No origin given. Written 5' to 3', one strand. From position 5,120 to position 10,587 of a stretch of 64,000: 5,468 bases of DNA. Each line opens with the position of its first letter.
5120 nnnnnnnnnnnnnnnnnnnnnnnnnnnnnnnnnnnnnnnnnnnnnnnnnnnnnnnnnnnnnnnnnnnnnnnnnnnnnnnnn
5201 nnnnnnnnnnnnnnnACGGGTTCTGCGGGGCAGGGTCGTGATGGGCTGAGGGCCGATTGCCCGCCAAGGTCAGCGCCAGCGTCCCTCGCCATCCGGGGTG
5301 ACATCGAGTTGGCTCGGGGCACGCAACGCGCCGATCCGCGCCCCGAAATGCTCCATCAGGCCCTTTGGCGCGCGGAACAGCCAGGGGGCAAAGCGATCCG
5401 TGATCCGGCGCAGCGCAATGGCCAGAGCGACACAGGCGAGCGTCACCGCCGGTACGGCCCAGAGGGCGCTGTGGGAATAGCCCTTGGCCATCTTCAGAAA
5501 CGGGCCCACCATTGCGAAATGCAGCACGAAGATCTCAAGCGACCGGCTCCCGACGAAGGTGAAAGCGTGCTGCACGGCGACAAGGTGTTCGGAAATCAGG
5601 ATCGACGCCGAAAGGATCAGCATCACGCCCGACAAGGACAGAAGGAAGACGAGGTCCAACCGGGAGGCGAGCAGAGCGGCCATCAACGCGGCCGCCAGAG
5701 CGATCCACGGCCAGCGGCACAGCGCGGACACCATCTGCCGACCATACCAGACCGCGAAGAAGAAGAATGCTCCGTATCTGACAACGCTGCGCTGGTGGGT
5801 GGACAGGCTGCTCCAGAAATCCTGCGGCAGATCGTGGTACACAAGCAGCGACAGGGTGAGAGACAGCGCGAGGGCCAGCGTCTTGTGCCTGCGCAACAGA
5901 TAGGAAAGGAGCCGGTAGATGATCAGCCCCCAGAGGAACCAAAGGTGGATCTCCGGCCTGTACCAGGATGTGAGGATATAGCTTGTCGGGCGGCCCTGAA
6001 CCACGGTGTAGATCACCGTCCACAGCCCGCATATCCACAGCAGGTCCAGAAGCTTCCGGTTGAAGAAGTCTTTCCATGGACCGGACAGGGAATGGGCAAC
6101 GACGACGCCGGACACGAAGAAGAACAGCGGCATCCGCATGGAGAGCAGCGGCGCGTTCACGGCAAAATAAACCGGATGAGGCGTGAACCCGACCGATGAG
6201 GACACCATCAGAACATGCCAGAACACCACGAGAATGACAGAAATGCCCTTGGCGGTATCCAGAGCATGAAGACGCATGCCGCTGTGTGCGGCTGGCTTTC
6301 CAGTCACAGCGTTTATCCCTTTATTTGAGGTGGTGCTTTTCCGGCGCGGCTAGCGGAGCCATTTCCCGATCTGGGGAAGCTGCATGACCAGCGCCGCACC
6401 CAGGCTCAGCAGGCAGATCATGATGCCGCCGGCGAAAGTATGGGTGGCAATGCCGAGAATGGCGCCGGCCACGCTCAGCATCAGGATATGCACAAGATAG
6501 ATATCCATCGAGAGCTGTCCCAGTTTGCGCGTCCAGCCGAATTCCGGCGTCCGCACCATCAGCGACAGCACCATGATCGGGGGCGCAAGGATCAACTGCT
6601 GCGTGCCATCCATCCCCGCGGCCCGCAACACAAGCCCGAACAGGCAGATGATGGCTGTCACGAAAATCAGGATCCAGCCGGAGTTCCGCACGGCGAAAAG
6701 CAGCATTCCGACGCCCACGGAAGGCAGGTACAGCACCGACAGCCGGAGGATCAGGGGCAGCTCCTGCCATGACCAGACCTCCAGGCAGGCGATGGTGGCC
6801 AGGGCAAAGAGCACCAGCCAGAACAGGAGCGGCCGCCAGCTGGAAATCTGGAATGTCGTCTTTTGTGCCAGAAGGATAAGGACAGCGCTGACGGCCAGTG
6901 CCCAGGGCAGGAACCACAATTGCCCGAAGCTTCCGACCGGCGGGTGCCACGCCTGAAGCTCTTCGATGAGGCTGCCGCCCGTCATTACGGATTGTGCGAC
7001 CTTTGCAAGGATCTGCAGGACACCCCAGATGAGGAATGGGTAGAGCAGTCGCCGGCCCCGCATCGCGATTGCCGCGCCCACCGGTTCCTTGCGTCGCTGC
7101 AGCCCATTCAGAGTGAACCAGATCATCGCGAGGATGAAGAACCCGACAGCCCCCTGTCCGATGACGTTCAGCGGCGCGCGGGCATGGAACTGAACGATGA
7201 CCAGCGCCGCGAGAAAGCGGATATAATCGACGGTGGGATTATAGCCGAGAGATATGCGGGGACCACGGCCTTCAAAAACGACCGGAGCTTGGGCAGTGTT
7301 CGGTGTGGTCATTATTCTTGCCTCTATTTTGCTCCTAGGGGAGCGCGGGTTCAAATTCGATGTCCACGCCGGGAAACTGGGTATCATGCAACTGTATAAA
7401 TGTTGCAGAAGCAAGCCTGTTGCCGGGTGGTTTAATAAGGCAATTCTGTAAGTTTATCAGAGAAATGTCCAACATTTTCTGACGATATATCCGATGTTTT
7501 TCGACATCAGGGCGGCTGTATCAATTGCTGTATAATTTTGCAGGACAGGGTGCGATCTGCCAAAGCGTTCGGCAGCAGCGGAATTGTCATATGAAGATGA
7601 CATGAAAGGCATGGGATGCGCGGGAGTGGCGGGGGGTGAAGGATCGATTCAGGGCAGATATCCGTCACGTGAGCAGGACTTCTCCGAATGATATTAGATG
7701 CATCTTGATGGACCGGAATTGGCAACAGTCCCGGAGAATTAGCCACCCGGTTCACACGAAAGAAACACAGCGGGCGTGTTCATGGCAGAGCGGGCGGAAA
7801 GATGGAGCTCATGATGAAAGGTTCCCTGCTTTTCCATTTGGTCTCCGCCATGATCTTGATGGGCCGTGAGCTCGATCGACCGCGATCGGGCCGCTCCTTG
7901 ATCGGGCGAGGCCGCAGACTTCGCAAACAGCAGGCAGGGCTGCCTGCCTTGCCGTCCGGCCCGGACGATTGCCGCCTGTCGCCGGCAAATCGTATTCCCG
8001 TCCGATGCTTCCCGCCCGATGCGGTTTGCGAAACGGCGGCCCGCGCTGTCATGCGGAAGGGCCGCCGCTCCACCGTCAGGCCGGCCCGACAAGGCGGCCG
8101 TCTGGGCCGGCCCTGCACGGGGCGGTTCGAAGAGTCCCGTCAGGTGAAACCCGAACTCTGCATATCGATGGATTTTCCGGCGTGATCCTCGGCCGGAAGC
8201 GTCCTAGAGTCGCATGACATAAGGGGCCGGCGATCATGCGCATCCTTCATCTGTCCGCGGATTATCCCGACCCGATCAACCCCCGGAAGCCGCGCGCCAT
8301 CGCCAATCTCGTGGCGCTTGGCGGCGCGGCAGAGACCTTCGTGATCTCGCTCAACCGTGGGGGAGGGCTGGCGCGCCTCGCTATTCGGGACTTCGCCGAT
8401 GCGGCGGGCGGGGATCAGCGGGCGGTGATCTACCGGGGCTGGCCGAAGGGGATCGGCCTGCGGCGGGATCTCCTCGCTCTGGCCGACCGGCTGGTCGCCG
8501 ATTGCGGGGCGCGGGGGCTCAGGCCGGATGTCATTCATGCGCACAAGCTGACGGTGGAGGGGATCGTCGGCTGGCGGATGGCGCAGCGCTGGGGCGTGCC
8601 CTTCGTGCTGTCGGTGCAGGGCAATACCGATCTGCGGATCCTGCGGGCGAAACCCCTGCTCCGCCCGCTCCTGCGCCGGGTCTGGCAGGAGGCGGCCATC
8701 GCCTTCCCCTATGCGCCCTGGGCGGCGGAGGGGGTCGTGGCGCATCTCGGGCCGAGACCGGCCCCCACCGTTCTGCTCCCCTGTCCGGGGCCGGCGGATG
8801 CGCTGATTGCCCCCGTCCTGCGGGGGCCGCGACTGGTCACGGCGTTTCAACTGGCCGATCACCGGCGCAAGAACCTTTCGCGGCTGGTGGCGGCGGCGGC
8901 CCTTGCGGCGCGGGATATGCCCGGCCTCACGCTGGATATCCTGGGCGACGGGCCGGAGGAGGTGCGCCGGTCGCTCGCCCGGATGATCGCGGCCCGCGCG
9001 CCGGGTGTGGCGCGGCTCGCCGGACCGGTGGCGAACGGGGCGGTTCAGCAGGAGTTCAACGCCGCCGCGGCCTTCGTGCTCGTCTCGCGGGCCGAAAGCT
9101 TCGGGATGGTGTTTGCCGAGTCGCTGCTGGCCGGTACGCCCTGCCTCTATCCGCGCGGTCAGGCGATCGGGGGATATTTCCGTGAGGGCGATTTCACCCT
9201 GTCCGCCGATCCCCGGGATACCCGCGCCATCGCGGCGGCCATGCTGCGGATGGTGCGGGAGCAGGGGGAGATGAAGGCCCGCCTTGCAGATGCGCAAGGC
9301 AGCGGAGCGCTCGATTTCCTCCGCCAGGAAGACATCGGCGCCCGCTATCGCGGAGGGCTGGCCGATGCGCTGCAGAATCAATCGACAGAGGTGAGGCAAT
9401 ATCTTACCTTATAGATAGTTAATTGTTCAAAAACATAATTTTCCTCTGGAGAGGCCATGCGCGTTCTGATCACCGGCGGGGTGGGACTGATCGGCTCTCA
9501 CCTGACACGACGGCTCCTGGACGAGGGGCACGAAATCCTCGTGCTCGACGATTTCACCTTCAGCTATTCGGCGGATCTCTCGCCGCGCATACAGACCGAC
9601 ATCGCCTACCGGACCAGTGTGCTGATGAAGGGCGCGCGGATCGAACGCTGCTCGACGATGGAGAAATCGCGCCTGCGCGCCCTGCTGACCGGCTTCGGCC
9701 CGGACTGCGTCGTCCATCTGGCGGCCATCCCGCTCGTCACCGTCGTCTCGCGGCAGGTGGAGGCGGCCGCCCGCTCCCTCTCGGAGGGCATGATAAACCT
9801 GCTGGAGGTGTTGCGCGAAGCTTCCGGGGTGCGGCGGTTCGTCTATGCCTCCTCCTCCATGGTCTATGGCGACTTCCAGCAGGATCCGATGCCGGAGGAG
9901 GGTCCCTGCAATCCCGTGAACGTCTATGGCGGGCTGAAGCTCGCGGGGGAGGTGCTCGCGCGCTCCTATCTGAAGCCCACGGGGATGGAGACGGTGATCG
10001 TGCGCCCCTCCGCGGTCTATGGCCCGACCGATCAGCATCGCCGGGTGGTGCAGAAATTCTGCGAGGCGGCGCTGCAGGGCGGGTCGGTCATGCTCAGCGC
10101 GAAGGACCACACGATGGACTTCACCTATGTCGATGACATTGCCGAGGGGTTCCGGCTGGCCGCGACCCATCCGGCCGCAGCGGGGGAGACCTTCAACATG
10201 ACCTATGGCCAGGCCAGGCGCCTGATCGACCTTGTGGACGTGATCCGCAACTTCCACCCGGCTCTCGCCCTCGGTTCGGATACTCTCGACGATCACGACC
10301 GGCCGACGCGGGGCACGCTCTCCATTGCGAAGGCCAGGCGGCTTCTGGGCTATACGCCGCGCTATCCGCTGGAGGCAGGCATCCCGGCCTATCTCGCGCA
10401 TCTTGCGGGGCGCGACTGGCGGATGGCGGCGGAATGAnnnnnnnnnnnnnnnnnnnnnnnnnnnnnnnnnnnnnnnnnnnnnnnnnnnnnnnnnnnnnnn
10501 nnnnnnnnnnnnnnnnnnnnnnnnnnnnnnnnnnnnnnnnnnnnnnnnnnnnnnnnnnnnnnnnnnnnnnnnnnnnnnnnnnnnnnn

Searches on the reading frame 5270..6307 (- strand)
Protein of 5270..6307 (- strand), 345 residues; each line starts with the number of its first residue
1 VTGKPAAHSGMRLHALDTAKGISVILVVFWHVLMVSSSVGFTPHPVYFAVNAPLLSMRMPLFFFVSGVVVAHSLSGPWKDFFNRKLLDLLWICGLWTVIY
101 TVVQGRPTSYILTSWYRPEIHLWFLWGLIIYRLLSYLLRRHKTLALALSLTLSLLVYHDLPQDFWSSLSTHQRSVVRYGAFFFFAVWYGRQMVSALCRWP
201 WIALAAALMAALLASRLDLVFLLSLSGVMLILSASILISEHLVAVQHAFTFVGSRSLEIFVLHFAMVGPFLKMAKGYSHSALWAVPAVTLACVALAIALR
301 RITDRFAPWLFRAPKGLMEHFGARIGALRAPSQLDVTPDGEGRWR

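Call 29: search_protein_families(library=pfam, proteins=[window:5270-6307:-], max_evalue=0.001)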
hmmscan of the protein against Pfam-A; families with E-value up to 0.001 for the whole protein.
window:5270-6307:- (345 aa): 2 families
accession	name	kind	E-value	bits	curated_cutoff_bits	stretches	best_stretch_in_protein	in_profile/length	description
PF01757.29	Acyl_transf_3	-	2.2e-19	70.2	31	1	14-300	2-325/326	Acyltransferase domain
PF07786.18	HGSNAT_cat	-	1.9e-05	24.8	22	1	12-181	1-167/222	Heparan-alpha-glucosaminide N-acetyltransferase, catalytic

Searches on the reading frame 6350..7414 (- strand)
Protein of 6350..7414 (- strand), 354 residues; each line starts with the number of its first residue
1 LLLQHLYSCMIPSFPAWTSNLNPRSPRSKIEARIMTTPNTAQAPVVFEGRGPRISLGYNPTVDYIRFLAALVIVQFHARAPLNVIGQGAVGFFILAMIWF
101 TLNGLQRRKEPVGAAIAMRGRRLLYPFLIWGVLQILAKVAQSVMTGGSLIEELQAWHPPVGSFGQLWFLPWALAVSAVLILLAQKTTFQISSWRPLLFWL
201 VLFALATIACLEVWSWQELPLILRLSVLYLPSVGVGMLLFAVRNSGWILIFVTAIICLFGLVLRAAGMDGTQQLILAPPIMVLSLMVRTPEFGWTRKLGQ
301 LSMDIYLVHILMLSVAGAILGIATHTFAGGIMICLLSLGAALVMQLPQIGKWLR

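Call 29: search_protein_families(library=pfam, proteins=[window:6350-7414:-], max_evalue=0.001)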
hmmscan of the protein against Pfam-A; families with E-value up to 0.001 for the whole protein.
window:6350-7414:- (354 aa): 1 family
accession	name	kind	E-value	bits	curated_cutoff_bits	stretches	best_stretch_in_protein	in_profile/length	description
PF01757.29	Acyl_transf_3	-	1.3e-16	61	31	1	61-343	3-323/326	Acyltransferase domain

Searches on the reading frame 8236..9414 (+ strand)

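Call 29: search_protein_families(library=pfam, proteins=[window:8236-9414:+], max_evalue=0.001)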
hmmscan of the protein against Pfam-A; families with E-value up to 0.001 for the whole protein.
window:8236-9414:+ (392 aa): 5 families
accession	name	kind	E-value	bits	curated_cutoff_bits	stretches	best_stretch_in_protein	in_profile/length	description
PF13692.12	Glyco_trans_1_4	-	4e-14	53.5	27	1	199-341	3-141/142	Glycosyl transferases group 1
PF00534.26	Glycos_transf_1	-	2.2e-12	47.3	26.4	1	210-351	26-166/172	Glycosyl transferases group 1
PF13579.12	Glyco_trans_4_4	-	1.7e-11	45.2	29.7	1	64-183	46-157/158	Glycosyl transferase 4-like domain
PF13439.12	Glyco_transf_4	-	4.2e-07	30.6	28.5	1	62-183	47-164/170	Glycosyltransferase Family 4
PF20706.3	GT4-conflict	-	3e-06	26.9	26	1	164-322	158-324/385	Family 4 Glycosyltransferase in conflict systems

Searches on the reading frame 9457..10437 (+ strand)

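Call 11: search_protein_families(library=pfam, proteins=[window:9457-10437:+], max_evalue=0.001)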
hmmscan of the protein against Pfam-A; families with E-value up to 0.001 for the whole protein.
window:9457-10437:+ (326 aa): 8 families
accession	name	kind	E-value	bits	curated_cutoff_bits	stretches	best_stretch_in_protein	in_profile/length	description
PF01370.27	Epimerase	-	4.5e-49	167.5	20.9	1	3-247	1-238/240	NAD dependent epimerase/dehydratase family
PF16363.11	GDP_Man_Dehyd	-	1.9e-38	133.2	27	1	4-309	1-329/332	GDP-mannose 4,6 dehydratase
PF04321.23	RmlD_sub_bind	-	6.5e-20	71.8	27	1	1-298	1-268/287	RmlD substrate binding domain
PF01073.25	3Beta_HSD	-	6e-17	62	22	1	4-237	1-230/280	3-beta hydroxysteroid dehydrogenase/isomerase family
PF02719.21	Polysacc_synt_2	-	9.6e-12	45.1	20.2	1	3-263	1-243/293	Polysaccharide biosynthesis protein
PF07993.18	NAD_binding_4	-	1.4e-08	34.6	20.1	1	83-228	90-254/258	Male sterility protein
PF13460.12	NAD_binding_10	-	2.4e-06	28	27.2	1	103-199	69-158/184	NAD(P)H-binding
PF08659.16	KR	-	0.0005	20.5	22.6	0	3-140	3-144/180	KR domain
